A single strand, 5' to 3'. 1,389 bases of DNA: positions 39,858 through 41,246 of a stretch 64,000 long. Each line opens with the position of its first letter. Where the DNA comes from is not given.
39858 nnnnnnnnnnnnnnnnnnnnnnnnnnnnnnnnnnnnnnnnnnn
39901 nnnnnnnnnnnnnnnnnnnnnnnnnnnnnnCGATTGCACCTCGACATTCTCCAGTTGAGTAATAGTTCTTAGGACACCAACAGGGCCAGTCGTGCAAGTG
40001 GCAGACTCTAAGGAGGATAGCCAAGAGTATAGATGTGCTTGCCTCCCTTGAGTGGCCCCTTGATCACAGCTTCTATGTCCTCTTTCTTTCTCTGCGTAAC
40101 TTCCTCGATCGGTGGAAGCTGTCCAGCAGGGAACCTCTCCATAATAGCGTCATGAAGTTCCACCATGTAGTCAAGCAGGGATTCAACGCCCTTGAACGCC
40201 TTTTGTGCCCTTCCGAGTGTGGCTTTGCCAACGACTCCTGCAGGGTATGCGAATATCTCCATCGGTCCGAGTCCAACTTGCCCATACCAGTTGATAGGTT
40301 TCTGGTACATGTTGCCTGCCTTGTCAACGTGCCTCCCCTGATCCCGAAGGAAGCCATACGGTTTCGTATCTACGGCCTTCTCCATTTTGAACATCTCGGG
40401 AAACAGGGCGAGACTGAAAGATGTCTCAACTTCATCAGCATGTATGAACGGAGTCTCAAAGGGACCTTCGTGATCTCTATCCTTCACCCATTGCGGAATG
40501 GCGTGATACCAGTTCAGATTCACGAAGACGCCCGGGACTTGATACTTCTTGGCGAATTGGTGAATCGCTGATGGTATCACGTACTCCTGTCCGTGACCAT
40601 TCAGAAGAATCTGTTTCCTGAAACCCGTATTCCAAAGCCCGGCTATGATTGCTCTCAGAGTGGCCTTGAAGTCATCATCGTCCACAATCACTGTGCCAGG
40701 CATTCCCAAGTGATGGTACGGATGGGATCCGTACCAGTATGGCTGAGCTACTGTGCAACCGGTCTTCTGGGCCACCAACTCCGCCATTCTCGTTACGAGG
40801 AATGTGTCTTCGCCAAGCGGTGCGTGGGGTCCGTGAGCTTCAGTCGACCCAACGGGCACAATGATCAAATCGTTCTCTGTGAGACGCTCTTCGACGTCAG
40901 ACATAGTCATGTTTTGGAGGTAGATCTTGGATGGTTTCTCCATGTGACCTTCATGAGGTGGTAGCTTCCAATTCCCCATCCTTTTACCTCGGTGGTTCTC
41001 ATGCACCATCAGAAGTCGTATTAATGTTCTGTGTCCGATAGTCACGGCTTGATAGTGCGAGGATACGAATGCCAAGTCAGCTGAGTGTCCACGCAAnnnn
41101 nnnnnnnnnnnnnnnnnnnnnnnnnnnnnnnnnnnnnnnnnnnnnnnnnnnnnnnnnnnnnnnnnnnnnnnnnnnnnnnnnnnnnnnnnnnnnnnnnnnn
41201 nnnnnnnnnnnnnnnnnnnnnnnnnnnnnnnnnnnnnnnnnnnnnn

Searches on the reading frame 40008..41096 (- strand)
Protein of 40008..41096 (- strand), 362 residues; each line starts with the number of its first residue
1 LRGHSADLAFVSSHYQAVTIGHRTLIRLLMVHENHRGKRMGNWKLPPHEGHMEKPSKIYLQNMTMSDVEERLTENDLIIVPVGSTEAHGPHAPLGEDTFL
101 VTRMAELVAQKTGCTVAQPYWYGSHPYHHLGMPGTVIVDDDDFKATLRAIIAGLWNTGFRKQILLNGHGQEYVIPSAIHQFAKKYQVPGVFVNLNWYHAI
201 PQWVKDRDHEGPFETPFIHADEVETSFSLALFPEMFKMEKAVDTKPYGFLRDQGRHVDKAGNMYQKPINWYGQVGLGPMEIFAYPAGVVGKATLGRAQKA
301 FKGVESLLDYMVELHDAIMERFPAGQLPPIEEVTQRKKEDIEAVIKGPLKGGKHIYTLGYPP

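Call 3: search_protein_families(library=pfam, proteins=[window:40008-41096:-], max_evalue=0.01)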
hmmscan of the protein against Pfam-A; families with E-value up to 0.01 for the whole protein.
window:40008-41096:- (362 aa): 1 family
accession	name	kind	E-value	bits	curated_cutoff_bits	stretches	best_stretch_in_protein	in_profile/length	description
PF02633.19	Creatininase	-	1.4e-51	175.7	31.3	1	61-314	1-237/238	Creatinine amidohydrolase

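Call 4: search_protein_families(library=ncbifam, proteins=[window:40008-41096:-], max_evalue=0.01)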
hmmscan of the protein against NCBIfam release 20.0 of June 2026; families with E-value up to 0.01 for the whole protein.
window:40008-41096:- (362 aa): 4 families
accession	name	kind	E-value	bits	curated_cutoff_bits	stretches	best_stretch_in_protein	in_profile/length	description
NF041098.2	diketo_inos_hlase_IolN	equivalog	9.8e-158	524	245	1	52-360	1-307/307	3-dehydro-scyllo-inosose hydrolase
TIGR04448.1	creatininase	equivalog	2.8e-27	96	235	1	62-247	1-195/246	creatininase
TIGR03964.1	mycofact_creat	equivalog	1.8e-15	57.2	172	1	61-242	2-163/228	mycofactocin biosynthesis peptidyl-dipeptidase MftE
NF033501.0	ArfB_arch_rifla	equivalog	0.00048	20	180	1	79-200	19-138/219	2-amino-5-formylamino-6-ribosylaminopyrimidin-4(3H)-one 5'-monophosphate deformylase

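Call 12: find_homologous_proteins(query=window:40008-40943:-)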
Query window:40008-40943:- (311 aa): 1890 proteins with E <= 0.001 among 2360 candidates; the best 120 are listed.
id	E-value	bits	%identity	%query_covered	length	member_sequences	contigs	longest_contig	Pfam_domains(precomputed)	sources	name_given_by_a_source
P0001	3.9e-214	727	100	100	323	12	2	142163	PF02633.20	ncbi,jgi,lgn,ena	-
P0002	4.2e-191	652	86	100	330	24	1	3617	PF02633.20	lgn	-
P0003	3.5e-190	649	87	100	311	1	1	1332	PF02633.20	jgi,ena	-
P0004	3.9e-187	639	84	100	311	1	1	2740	PF02633.20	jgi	jgi:creatinine amidohydrolase/Fe(II)-dependent formamide hydrolase-like protein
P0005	1.4e-170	584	77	100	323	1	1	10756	PF02633.20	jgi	-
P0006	1.1e-168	578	76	100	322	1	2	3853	PF02633.20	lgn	-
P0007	1.9e-167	574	77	100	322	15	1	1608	PF02633.20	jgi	-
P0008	1.0e-166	572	76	100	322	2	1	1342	PF02633.20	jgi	jgi:creatinine amidohydrolase/Fe(II)-dependent formamide hydrolase-like protein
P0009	2.6e-165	567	75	100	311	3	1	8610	PF02633.20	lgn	-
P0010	4.3e-165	566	76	100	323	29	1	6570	PF02633.20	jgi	jgi:creatinine amidohydrolase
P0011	4.4e-165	566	75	100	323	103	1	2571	PF02633.20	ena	-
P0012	6.2e-165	566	76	100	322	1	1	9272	PF02633.20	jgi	jgi:creatinine amidohydrolase/Fe(II)-dependent formamide hydrolase-like protein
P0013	8.0e-165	565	79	100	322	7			PF02633.20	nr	nr:3-dehydro-scyllo-inosose hydrolase [Candidatus Njordarchaeum guaymaensis]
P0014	4.8e-163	560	78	100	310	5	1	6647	PF02633.20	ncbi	-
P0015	1.5e-162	558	76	100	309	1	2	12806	PF02633.20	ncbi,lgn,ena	-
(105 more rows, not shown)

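Call 16: find_related_loci(query=window:40008-40943:-, collection=genome_contigs, flank=10000)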
Query window:40008-40943:- (311 aa) in genome_contigs; peptide patterns used: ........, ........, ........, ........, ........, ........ (x = any residue, [..] = any of these).
147 stretches matched a pattern; 10 encode a relative of the query (tblastn E <= 1e-3); 10 distinct loci.
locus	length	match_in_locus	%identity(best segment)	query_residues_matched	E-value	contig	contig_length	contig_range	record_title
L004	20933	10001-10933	86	1-311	0e+0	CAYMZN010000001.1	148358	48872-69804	MAG TPA_asm: uncultured Candidatus Bathyarchaeia archaeon isolate SRP231805_co3_314 genome assembly, contig: NODE_6_leng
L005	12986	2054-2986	76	1-311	5e-169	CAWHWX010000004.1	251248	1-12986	MAG: Candidatus Bathyarchaeota archaeon isolate MFD02248.bin.2.124 genome assembly, contig: contig_14655, whole genome s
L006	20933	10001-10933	75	1-311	7e-167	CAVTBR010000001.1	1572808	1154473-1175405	MAG: Candidatus Bathyarchaeota archaeon isolate MFD02248.bin.2.56 genome assembly, contig: contig_32965, whole genome sh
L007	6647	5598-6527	78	1-311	2e-166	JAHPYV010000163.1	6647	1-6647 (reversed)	MAG: Promethearchaeati archaeon isolate LC30 NODE_3613_length_6647_cov_4.783070, whole genome shotgun sequence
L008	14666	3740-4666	76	1-311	1e-165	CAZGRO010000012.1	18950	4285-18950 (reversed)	MAG TPA_asm: uncultured Candidatus Bathyarchaeia archaeon isolate binchicken_co325_154 genome assembly, contig: NODE_726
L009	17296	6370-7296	73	1-310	4e-154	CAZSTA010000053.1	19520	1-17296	MAG TPA_asm: uncultured bacterium isolate binchicken_co34_576 genome assembly, contig: NODE_4442_length_19520_cov_5.8877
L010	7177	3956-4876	67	1-307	1e-146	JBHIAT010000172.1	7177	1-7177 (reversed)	MAG: Candidatus Bipolaricaulia bacterium isolate K_2_bin.63 NODE_6337_length_7177_cov_9.139146, whole genome shotgun seq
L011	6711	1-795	76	45-311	7e-144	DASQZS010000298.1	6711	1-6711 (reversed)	MAG TPA_asm: Candidatus Acidoferrum sp. isolate SMAG_U11098 k141_428147, whole genome shotgun sequence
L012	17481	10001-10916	78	7-311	1e-141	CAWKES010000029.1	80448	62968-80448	MAG: Candidatus Bathyarchaeota archaeon isolate MFD04492.bin.2.141 genome assembly, contig: contig_76554, whole genome s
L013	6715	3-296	67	214-311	2e-40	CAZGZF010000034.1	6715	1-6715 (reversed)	MAG TPA_asm: uncultured Candidatus Bathyarchaeia archaeon isolate SRP231805_co3_176 genome assembly, contig: NODE_11934_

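Call 30: search_protein_families(library=pfam, proteins=[L004:812-1636:-, L004:1648-2562:-, L004:2564-4099:-, L004:4349-5479:-, L004:5661-6692:-, L004:6794-7315:-, L004:7086-8177:+, L004:11899-13446:-, L004:13495-14604:+, L004:17965-19152:+], max_evalue=0.0001)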
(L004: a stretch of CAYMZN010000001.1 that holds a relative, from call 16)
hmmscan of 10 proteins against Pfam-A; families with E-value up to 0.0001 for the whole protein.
L004:812-1636:- (274 aa): 1 family
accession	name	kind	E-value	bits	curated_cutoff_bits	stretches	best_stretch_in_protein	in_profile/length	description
PF00528.27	BPD_transp_1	-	3.3e-13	50.2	26.4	1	88-267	5-182/184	Binding-protein-dependent transport system inner membrane component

L004:1648-2562:- (304 aa): 1 family
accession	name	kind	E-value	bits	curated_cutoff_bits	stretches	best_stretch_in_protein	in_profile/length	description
PF00528.27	BPD_transp_1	-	2.2e-13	50.8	26.4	1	101-301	3-176/184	Binding-protein-dependent transport system inner membrane component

L004:2564-4099:- (511 aa): 1 family
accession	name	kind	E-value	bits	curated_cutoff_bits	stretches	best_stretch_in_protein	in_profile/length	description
PF01547.30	SBP_bac_1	-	8.6e-29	101.9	26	1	103-400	23-305/307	Bacterial extracellular solute-binding protein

L004:4349-5479:- (376 aa): 1 family
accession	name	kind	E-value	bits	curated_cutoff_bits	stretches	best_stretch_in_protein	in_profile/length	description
PF01208.23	URO-D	-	2.2e-25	89.8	23.9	1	116-372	96-345/346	Uroporphyrinogen decarboxylase (URO-D)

L004:5661-6692:- (343 aa): 3 families
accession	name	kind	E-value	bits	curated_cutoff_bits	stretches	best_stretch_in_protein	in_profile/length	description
PF22725.1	GFO_IDH_MocA_C3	-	2.6e-27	95.7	27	1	142-262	1-123/124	GFO/IDH/MocA C-terminal domain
PF01408.29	GFO_IDH_MocA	-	4.5e-27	95.6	24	1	15-134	1-120/120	Oxidoreductase family, NAD-binding Rossmann fold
PF02894.22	GFO_IDH_MocA_C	-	7e-27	95.1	22.9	1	146-341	1-217/218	Oxidoreductase family, C-terminal alpha/beta domain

L004:6794-7315:- (173 aa): 0 families

L004:7086-8177:+ (363 aa): 5 families
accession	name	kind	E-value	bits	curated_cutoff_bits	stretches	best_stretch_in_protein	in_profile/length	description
PF00005.33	ABC_tran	-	7.7e-35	120.9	25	1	19-161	1-136/137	ABC transporter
PF17912.7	OB_MalK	-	5.3e-09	37.3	27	1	235-290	1-53/53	MalK OB fold domain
PF08402.16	TOBE_2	-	1.9e-06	28.4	21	1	283-354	1-76/76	TOBE domain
PF13304.12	AAA_21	-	2.5e-06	28.2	27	0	107-195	210-301/304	AAA domain, putative AbiEii toxin, Type IV TA system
PF03215.21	Rad17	-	5e-05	23.8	23.8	1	17-117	33-129/186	Rad17 P-loop domain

L004:11899-13446:- (515 aa): 2 families
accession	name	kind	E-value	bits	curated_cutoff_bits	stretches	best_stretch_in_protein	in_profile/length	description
PF07994.18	NAD_binding_5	-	2.9e-97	326.4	25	1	92-498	1-321/321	Myo-inositol-1-phosphate synthase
PF01658.22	Inos-1-P_synth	-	1.9e-32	112.1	27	1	326-438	1-107/107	Myo-inositol-1-phosphate synthase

L004:13495-14604:+ (369 aa): 4 families
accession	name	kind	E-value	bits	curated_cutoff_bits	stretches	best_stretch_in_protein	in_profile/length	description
PF08240.17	ADH_N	-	1.3e-28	99.7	23.5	1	46-152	1-98/104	Alcohol dehydrogenase GroES-like domain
PF00107.32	ADH_zinc_N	-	6.2e-27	94.5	31.8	1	200-329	1-128/129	Zinc-binding dehydrogenase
PF16912.11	Glu_dehyd_C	-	1.9e-12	47.5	34.9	1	170-365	5-209/211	Glucose dehydrogenase C-terminus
PF13602.12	ADH_zinc_N_2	-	1.1e-07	33.3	27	1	232-360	1-128/134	Zinc-binding dehydrogenase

L004:17965-19152:+ (395 aa): 2 families
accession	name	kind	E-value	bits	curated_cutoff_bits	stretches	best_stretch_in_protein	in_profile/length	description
PF01979.26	Amidohydro_1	-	7.8e-26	91.6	25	1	60-389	2-344/345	Amidohydrolase family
PF07969.17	Amidohydro_3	-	7.3e-12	45.9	29.7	1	320-377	393-447/472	Amidohydrolase family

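Call 40: search_solved_structures(query=window:40008-40943:-, max_evalue=0.001, show_alignments=2)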
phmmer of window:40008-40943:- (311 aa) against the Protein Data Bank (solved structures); distinct sequences matched with E-value up to 0.001: 8.
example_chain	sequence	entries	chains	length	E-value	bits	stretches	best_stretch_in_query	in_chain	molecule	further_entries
3a6j_A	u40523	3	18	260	1.1e-15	60.5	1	6-198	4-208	Creatinine amidohydrolase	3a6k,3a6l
1q3k_A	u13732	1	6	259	1.2e-15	60.4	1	7-198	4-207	creatininase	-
3a6e_A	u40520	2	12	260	2.4e-15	59.4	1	6-198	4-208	Creatinine amidohydrolase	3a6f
1j2t_A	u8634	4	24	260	2.5e-15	59.4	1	6-198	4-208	creatinine amidohydrolase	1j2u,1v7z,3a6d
3a6g_A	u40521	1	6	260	2.8e-15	59.2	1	6-198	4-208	Creatinine amidohydrolase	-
3a6h_A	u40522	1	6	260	6.5e-15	58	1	6-198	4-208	Creatinine amidohydrolase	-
3no4_A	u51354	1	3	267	1.2e-11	47.3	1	10-122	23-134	creatinine amidohydrolase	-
3lub_A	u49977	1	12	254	4.7e-11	45.3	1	23-197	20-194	Putative creatinine amidohydrolase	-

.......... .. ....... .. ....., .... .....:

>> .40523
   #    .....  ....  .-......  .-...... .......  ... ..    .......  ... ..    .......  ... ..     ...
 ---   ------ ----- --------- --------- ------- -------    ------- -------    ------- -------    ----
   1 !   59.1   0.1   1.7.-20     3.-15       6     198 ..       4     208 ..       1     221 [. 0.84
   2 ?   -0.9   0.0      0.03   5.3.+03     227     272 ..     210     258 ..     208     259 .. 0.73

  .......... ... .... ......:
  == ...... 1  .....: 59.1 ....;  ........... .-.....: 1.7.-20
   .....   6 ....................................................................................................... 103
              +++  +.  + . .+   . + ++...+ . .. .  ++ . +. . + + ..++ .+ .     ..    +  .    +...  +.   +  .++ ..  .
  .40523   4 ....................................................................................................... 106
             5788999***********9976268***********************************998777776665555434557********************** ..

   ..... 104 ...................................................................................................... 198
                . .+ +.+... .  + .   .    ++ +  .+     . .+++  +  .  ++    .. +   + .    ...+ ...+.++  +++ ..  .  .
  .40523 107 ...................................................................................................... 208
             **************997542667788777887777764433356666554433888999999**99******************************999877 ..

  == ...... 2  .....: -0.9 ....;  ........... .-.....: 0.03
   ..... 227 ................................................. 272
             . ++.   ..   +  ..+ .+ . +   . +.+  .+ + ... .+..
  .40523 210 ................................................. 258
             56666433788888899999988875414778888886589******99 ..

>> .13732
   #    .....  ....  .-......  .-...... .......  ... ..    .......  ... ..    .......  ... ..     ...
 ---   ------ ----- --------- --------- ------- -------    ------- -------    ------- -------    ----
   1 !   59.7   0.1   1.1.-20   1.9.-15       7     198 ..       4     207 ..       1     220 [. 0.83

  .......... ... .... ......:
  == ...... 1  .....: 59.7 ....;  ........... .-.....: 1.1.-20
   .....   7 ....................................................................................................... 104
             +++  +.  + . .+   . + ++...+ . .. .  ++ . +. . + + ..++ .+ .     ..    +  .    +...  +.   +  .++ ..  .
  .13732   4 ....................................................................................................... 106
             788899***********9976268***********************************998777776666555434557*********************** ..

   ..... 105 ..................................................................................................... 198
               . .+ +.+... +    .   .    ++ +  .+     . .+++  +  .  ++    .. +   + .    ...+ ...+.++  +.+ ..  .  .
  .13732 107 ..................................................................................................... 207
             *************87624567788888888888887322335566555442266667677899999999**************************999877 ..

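Call 82: search_protein_families(library=pfam, proteins=[L006:109-1311:-, L006:2850-3674:-, L006:5200-6237:+, L006:6230-7459:+, L006:8733-9908:+, L006:11258-12286:-, L006:12379-13659:-, L006:13564-14457:+, L006:16154-17308:-, L006:17362-18732:-], max_evalue=0.0001)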
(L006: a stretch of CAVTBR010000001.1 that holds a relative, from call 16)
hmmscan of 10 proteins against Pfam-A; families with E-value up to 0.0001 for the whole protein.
L006:109-1311:- (400 aa): 6 families
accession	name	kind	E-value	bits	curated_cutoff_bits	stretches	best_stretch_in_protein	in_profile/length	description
PF07690.21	MFS_1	-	5.9e-50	170.6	33.4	2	25-195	8-179/347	Major Facilitator Superfamily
PF13347.12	MFS_2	-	2.6e-17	62.9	27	1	174-365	179-385/427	MFS/sugar transport protein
PF12832.13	MFS_1_like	-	9.4e-13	48.4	25.2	1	20-371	9-372/373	MFS_1 like family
PF00083.30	Sugar_tr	-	2e-11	43.9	22.3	1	49-185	47-189/452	Sugar (and other) transporter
PF05977.19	MFS_3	-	2.6e-09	36.5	27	1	56-388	53-394/524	Transmembrane secretion effector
PF01306.25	LacY_symp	-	5.2e-05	22.6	24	0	218-314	11-116/413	LacY proton/sugar symporter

L006:2850-3674:- (274 aa): 1 family
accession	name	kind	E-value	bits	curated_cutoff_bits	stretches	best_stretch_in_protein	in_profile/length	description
PF01261.30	AP_endonuc_2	-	3.3e-38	132.2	31.1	1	32-267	1-248/249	Xylose isomerase-like TIM barrel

L006:5200-6237:+ (345 aa): 1 family
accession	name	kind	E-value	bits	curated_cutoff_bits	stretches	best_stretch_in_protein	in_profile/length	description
PF22649.2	Cgl0159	-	2.1e-72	243.9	27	1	52-311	1-249/251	Cgl0159-like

L006:6230-7459:+ (409 aa): 1 family
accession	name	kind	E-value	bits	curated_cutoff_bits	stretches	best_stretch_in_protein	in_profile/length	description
PF00365.25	PFK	-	2.3e-48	165.4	30.9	1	9-321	2-274/277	Phosphofructokinase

L006:8733-9908:+ (391 aa): 3 families
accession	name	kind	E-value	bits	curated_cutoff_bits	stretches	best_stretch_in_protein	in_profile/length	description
PF22725.1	GFO_IDH_MocA_C3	-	2.9e-29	102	27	1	148-287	4-124/124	GFO/IDH/MocA C-terminal domain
PF01408.29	GFO_IDH_MocA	-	4.8e-25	89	24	1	12-135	2-118/120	Oxidoreductase family, NAD-binding Rossmann fold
PF02894.22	GFO_IDH_MocA_C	-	6.5e-23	82.1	22.9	1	149-388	1-217/218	Oxidoreductase family, C-terminal alpha/beta domain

L006:11258-12286:- (342 aa): 4 families
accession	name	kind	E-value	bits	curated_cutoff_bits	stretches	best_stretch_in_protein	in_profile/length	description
PF08240.17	ADH_N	-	1.2e-33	115.9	23.5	1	29-137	2-104/104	Alcohol dehydrogenase GroES-like domain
PF00107.32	ADH_zinc_N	-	1.9e-26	93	31.8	1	175-303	1-127/129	Zinc-binding dehydrogenase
PF16912.11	Glu_dehyd_C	-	1.9e-10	41.1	34.9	1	159-341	26-210/211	Glucose dehydrogenase C-terminus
PF13602.12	ADH_zinc_N_2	-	8.5e-06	27.2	27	1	209-335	2-128/134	Zinc-binding dehydrogenase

L006:12379-13659:- (426 aa): 3 families
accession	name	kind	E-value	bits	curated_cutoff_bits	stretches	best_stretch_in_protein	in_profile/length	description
PF00107.32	ADH_zinc_N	-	1.6e-21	77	31.8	1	249-384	1-128/129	Zinc-binding dehydrogenase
PF08240.17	ADH_N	-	6e-16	59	23.5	1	70-202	2-103/104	Alcohol dehydrogenase GroES-like domain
PF16912.11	Glu_dehyd_C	-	4.8e-09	36.4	34.9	1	210-422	4-209/211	Glucose dehydrogenase C-terminus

L006:13564-14457:+ (297 aa): 1 family
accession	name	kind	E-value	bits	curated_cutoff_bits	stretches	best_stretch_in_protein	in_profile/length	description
PF01261.30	AP_endonuc_2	-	4e-27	95.9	31.1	1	44-277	1-238/249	Xylose isomerase-like TIM barrel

L006:16154-17308:- (384 aa): 3 families
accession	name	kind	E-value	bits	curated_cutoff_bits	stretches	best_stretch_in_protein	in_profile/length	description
PF01266.30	DAO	-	6.5e-65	220.4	27.9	1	7-354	2-352/353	FAD dependent oxidoreductase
PF07992.20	Pyr_redox_2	-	1.6e-06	28.2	26.1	0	5-37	143-174/291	Pyridine nucleotide-disulphide oxidoreductase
PF13738.12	Pyr_redox_3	-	6.1e-06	26.1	30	0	156-203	85-132/305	Pyridine nucleotide-disulphide oxidoreductase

L006:17362-18732:- (456 aa): 1 family
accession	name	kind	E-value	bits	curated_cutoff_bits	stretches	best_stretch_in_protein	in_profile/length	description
PF00202.27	Aminotran_3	-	6.3e-73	246.2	30.5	1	42-368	4-335/403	Aminotransferase class-III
